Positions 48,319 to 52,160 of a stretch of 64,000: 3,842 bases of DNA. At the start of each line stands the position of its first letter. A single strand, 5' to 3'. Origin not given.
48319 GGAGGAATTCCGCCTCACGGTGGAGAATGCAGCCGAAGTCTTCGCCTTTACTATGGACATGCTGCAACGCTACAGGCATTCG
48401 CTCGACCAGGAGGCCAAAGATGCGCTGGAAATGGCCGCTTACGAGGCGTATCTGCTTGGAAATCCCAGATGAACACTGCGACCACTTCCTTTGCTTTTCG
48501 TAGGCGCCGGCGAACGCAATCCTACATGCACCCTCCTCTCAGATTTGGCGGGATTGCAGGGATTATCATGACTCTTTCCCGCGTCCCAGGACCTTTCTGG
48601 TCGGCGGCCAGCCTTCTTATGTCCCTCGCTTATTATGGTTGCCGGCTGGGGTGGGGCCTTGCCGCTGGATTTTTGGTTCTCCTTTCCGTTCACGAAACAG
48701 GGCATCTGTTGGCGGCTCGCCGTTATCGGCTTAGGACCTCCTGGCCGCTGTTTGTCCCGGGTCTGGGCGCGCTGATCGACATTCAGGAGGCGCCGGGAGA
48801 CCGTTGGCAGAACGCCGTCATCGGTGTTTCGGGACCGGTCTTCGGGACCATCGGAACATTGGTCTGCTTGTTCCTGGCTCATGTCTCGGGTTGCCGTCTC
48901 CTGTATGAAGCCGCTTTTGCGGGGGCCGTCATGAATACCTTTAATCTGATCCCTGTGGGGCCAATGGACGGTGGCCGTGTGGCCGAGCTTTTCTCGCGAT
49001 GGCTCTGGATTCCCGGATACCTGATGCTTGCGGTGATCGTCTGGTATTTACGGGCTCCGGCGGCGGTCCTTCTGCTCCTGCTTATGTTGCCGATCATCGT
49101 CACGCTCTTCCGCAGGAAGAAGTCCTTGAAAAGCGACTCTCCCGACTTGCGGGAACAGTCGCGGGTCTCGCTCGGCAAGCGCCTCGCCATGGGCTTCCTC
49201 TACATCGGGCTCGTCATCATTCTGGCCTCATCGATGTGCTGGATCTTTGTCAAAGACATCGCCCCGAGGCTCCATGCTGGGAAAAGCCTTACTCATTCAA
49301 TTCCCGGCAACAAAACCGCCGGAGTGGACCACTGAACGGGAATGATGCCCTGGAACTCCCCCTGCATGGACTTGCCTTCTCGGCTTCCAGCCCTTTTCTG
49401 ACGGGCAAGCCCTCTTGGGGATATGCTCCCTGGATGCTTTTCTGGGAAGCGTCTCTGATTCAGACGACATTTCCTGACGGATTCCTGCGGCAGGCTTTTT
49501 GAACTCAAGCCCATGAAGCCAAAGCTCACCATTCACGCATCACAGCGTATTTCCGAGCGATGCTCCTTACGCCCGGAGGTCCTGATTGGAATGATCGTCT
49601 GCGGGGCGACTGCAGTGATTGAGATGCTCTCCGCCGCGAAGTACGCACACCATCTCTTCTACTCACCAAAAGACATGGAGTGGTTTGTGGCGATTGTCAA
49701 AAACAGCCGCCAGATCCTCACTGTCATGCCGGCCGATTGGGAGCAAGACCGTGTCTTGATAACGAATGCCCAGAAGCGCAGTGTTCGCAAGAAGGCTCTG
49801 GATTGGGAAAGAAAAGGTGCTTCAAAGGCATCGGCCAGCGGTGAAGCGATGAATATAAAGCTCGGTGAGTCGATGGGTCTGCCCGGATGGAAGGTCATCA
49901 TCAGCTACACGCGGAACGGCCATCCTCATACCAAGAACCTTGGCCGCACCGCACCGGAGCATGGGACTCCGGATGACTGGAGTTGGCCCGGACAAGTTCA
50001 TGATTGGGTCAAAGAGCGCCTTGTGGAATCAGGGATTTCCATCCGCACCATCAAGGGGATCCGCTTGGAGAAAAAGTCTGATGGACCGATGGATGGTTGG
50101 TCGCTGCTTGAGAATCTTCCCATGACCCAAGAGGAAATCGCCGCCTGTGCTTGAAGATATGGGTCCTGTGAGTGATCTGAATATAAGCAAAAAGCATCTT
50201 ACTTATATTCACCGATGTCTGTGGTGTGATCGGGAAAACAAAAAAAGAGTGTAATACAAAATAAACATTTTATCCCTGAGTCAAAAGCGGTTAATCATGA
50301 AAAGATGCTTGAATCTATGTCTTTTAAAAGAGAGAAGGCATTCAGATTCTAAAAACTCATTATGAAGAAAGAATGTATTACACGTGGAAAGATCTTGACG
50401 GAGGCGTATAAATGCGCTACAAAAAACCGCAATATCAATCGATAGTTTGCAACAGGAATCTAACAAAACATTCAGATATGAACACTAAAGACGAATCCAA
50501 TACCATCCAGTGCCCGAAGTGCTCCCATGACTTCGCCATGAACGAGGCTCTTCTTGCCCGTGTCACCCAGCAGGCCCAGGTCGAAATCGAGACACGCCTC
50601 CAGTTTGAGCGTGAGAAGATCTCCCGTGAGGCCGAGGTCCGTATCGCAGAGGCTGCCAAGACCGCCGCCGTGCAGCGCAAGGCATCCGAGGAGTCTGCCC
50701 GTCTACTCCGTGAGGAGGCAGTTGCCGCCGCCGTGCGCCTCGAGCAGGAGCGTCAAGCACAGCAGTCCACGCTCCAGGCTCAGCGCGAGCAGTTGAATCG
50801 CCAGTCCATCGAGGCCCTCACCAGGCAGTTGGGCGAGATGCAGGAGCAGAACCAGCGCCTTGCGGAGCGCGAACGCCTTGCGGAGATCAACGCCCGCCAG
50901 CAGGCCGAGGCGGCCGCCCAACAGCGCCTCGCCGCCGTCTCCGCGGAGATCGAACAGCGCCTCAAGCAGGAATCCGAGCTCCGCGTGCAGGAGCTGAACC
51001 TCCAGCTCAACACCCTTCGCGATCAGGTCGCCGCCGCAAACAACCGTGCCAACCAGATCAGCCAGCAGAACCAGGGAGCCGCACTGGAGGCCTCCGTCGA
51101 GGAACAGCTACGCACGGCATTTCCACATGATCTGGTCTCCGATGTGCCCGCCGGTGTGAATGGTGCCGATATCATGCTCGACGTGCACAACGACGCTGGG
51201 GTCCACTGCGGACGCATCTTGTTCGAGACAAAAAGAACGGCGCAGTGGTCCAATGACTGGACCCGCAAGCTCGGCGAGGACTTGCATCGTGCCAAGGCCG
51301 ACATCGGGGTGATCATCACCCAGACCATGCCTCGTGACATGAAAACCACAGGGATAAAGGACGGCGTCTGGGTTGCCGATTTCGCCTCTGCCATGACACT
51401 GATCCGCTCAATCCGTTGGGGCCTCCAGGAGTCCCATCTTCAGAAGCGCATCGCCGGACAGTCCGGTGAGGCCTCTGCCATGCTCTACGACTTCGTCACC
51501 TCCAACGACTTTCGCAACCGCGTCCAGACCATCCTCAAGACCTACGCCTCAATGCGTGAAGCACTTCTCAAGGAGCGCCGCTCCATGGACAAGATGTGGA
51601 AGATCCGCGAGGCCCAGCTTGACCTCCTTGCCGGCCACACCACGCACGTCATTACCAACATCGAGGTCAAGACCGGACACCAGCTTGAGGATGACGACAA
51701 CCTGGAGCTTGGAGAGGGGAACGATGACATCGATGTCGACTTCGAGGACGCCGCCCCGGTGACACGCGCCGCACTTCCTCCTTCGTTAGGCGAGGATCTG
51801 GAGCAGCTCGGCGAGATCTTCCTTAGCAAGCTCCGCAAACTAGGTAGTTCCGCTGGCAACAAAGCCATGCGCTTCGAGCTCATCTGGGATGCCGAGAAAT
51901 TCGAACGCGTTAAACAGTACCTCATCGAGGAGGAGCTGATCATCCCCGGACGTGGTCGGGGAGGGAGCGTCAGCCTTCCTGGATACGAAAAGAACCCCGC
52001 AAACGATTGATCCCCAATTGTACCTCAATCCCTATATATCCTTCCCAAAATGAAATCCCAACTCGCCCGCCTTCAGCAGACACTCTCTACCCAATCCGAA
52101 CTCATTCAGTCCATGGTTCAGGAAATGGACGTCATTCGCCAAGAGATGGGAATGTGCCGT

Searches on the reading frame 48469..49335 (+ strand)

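Call 77: search_protein_families(library=pfam, proteins=[window:48469-49335:+], max_evalue=0.001)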
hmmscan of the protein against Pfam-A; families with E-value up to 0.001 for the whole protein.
window:48469-49335:+ (288 aa): 1 family
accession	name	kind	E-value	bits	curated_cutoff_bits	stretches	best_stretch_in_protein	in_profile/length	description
PF02163.28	Peptidase_M50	-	3.4e-15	56.4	27.2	2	65-137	3-100/221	Peptidase family M50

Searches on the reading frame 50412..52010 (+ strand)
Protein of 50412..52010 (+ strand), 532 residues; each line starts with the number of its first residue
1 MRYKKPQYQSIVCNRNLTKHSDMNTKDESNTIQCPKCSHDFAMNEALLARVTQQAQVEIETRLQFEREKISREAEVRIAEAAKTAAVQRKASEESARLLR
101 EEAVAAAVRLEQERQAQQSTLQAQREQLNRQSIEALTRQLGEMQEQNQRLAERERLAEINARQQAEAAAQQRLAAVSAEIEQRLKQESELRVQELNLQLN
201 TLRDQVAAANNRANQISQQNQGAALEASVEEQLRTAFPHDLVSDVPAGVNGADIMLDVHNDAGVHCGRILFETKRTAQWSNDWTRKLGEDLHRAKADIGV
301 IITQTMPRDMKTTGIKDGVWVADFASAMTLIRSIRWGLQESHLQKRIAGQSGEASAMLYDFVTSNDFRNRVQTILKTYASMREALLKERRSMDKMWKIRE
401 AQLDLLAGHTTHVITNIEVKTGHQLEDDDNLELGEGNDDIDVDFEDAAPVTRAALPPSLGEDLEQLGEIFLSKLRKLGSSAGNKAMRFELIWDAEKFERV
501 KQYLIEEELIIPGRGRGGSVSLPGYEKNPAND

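Call 40: search_protein_families(library=pfam, proteins=[window:50412-52010:+], max_evalue=0.001)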
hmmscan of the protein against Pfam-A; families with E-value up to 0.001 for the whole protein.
window:50412-52010:+ (532 aa): 1 family
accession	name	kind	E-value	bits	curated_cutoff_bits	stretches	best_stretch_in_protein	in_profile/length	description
PF09903.14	DUF2130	-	3.3e-47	161.4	26.7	1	189-414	2-240/255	Uncharacterized protein conserved in bacteria (DUF2130)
